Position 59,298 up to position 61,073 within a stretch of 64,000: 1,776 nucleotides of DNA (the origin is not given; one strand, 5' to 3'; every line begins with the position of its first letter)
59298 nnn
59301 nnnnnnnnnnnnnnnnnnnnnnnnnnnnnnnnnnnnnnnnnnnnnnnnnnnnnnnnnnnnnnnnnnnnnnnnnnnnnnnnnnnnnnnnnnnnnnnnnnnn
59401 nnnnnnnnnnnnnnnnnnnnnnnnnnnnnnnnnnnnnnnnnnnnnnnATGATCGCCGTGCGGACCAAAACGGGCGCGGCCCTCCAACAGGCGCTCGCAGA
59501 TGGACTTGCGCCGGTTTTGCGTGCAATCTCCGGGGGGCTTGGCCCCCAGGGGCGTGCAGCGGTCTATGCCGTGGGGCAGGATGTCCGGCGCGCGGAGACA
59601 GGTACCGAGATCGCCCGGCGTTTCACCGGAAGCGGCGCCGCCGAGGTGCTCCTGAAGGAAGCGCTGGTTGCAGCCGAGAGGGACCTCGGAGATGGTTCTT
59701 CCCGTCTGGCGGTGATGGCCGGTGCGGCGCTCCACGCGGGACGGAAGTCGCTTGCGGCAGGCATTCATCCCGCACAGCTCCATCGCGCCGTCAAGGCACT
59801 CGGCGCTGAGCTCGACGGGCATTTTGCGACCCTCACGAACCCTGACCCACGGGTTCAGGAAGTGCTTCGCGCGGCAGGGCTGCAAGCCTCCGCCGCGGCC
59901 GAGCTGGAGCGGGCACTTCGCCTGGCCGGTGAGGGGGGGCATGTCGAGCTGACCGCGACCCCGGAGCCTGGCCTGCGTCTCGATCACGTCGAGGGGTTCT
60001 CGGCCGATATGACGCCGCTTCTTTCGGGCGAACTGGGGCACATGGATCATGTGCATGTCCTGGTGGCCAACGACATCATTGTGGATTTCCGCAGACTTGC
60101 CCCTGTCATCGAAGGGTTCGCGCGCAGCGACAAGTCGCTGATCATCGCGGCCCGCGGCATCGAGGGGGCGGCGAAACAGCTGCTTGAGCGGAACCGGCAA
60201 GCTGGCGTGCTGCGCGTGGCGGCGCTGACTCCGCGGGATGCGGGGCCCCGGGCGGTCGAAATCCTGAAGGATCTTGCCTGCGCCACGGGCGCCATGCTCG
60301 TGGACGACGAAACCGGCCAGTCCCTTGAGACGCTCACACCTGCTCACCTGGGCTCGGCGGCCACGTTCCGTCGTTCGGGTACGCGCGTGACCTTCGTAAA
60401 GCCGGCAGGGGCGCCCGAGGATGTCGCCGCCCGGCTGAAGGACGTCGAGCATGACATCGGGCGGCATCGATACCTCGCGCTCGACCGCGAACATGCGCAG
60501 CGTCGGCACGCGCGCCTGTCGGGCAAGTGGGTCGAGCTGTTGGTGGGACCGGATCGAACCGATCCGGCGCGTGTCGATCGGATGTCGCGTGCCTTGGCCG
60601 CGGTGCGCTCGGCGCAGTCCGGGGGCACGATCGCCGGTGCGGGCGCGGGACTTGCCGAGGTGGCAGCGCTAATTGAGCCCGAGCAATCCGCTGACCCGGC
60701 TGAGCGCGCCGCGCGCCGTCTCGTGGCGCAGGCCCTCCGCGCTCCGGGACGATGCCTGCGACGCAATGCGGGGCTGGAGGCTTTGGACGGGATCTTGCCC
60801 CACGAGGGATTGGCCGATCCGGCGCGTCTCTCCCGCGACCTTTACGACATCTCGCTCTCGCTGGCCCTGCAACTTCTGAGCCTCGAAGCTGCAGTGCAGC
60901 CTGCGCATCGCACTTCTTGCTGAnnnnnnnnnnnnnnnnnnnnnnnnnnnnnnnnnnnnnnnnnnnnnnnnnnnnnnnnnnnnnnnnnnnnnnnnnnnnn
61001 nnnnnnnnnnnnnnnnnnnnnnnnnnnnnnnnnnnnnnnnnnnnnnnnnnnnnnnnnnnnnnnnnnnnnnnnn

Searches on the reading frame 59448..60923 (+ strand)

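Call 74: search_protein_families(library=pfam, proteins=[window:59448-60923:+], max_evalue=0.00001)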
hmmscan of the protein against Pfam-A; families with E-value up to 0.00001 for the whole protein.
window:59448-60923:+ (491 aa): 1 family
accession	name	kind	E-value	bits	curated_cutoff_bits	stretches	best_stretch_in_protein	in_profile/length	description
PF00118.29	Cpn60_TCP1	-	3.3e-20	72.7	34.3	2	221-447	244-425/490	TCP-1/cpn60 chaperonin family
